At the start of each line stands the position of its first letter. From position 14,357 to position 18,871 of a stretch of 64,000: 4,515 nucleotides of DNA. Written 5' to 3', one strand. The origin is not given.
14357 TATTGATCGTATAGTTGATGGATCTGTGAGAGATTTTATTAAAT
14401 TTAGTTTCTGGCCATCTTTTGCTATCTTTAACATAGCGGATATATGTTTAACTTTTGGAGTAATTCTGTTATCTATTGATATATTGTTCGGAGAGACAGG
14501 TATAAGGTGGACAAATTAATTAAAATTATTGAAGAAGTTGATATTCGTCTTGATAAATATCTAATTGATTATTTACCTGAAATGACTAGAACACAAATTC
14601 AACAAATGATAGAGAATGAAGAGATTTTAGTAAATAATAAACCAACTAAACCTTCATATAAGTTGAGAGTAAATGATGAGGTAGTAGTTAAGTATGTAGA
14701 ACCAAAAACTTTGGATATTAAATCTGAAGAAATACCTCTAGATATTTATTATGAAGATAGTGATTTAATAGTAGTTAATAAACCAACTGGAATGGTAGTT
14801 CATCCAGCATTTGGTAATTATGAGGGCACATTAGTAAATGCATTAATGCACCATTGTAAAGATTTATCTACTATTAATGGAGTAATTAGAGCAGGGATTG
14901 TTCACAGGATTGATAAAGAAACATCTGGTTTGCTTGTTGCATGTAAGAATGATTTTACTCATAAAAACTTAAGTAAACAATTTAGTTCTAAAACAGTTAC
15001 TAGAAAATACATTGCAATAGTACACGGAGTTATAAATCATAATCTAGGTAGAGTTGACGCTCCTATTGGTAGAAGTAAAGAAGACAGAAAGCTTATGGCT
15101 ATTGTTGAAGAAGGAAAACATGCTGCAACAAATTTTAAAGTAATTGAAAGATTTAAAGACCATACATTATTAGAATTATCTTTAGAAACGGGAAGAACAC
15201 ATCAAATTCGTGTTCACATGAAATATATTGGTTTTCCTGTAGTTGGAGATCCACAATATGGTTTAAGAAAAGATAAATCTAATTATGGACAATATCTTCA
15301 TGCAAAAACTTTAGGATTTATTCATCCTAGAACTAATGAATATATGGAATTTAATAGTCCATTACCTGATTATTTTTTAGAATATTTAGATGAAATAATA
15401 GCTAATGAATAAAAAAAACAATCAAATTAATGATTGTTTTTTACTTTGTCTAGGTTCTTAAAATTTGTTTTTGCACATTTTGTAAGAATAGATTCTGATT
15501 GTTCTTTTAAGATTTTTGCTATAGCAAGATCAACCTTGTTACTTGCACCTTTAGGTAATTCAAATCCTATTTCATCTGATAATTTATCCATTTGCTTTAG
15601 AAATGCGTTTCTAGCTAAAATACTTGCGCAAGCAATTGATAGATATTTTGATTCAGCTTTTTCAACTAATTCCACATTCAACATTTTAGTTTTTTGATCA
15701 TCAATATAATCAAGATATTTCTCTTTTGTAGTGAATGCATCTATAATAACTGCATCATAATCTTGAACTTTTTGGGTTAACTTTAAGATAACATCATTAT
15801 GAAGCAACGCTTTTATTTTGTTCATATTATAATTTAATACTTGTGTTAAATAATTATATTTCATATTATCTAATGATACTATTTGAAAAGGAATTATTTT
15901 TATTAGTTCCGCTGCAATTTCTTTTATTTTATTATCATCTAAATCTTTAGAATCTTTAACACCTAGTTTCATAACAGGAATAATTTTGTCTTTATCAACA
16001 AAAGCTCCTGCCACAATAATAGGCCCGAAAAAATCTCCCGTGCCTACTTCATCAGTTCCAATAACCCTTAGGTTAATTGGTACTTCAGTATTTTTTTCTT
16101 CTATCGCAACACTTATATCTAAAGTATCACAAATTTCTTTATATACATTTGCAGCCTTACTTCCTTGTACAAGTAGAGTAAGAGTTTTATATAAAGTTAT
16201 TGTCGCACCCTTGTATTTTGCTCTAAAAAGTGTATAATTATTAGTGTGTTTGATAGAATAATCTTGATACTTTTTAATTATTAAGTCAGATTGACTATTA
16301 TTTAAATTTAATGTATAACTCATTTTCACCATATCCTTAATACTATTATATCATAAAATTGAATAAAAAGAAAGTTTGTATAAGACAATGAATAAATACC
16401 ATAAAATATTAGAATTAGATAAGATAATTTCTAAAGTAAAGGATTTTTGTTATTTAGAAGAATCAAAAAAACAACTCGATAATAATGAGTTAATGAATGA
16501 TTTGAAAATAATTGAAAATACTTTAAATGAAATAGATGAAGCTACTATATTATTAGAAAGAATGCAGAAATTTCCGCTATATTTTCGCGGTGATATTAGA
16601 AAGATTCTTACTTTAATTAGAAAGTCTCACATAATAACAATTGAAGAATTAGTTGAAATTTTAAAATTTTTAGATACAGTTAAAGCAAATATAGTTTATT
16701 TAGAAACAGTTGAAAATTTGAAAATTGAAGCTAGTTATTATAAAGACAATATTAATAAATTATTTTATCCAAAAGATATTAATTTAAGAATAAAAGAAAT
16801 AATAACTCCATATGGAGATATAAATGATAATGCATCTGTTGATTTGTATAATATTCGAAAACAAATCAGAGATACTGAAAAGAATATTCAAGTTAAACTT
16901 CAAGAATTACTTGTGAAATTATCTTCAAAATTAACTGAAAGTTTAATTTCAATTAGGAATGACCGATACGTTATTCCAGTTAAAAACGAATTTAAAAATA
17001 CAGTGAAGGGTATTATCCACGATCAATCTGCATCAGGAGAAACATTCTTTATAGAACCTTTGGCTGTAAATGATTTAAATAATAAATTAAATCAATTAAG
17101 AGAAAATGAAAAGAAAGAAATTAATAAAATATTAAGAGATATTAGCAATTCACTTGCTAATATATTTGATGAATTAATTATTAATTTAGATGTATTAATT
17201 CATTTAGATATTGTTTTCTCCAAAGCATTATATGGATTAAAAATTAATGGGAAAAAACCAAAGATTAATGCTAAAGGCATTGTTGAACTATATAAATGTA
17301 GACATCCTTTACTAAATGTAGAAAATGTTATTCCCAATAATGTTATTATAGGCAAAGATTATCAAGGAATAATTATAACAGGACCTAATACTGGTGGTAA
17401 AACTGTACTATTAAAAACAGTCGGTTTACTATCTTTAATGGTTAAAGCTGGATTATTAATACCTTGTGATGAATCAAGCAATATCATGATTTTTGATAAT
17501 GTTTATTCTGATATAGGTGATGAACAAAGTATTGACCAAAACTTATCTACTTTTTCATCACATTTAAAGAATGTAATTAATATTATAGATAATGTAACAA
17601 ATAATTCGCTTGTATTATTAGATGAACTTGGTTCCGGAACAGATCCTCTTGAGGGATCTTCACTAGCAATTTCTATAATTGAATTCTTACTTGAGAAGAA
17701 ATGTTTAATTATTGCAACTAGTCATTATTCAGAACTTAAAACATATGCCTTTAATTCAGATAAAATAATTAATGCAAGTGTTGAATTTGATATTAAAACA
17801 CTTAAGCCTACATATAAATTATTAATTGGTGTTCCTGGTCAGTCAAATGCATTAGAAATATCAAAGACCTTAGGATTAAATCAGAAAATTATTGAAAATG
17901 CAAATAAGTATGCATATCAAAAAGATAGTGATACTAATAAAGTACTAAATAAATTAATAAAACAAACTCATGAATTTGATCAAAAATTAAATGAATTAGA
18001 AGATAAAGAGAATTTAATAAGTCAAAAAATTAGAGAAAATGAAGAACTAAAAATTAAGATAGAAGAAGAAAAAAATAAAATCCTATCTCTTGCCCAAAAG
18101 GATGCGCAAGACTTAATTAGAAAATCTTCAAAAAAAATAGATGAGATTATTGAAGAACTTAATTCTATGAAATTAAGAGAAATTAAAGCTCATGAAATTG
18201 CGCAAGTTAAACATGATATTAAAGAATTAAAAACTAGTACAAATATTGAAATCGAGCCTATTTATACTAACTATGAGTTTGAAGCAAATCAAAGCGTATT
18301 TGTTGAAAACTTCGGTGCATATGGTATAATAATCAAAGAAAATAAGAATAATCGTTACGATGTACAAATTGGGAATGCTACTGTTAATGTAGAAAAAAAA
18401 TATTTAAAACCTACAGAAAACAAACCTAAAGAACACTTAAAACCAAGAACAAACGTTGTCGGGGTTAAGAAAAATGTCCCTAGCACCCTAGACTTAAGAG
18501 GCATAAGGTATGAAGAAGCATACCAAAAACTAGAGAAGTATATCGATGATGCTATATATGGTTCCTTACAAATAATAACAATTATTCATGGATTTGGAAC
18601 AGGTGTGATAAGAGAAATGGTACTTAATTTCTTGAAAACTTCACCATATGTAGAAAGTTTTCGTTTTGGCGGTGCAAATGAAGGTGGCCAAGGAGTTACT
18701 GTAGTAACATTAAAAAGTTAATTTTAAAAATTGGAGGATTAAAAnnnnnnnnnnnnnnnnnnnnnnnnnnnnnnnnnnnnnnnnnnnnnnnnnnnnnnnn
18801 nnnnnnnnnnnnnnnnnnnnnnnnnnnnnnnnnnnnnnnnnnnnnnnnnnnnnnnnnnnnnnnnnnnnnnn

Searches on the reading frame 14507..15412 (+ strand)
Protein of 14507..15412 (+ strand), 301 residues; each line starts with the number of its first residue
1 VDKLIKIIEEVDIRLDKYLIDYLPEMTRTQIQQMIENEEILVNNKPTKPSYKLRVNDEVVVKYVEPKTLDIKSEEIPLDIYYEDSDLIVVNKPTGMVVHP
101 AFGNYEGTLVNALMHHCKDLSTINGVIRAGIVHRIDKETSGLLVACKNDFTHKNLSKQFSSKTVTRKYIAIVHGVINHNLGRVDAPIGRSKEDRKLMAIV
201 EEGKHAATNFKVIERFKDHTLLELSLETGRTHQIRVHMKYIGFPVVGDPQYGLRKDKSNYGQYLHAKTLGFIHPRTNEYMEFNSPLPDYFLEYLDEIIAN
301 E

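Call 34: search_protein_families(library=pfam, proteins=[window:14507-15412:+], max_evalue=0.00001)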
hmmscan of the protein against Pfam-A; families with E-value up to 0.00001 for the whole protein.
window:14507-15412:+ (301 aa): 2 families
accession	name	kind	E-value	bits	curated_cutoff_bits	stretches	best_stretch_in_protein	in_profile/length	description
PF00849.27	PseudoU_synth_2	-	3.1e-34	118.8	26.8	1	86-239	1-151/152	RNA pseudouridylate synthase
PF01479.30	S4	-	5.3e-10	39.3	22.8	1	14-59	2-48/48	S4 domain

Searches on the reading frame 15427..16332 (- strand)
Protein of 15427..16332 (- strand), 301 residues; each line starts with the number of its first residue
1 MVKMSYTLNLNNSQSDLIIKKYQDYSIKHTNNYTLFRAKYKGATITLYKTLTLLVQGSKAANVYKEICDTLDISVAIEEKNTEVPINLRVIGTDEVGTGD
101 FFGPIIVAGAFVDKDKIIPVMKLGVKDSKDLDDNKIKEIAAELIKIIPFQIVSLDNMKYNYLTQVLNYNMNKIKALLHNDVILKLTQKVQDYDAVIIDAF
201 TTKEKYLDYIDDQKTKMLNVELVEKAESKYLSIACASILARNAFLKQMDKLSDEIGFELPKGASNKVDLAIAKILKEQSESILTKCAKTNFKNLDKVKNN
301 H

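Call 34: search_protein_families(library=pfam, proteins=[window:15427-16332:-], max_evalue=0.00001)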
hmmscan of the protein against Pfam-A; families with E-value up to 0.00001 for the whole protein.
window:15427-16332:- (301 aa): 2 families
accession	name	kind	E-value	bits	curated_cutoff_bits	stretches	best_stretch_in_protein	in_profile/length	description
PF01351.25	RNase_HII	-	1.7e-45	155.8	25.8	1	91-293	1-198/199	Ribonuclease HII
PF11858.14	DUF3378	-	1.1e-10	42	27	1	9-63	5-59/76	Domain of unknown function (DUF3378)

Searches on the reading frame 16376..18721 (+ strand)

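Call 60: search_protein_families(library=pfam, proteins=[window:16376-18721:+], max_evalue=0.001)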
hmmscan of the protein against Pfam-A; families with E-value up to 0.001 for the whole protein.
window:16376-18721:+ (781 aa): 2 families
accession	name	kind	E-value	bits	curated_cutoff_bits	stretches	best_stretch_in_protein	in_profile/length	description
PF00488.27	MutS_V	-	7.6e-37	127.5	30.2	1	332-513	1-184/188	MutS domain V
PF01713.27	Smr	-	9e-24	83.9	25.7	1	705-780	1-77/77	Smr domain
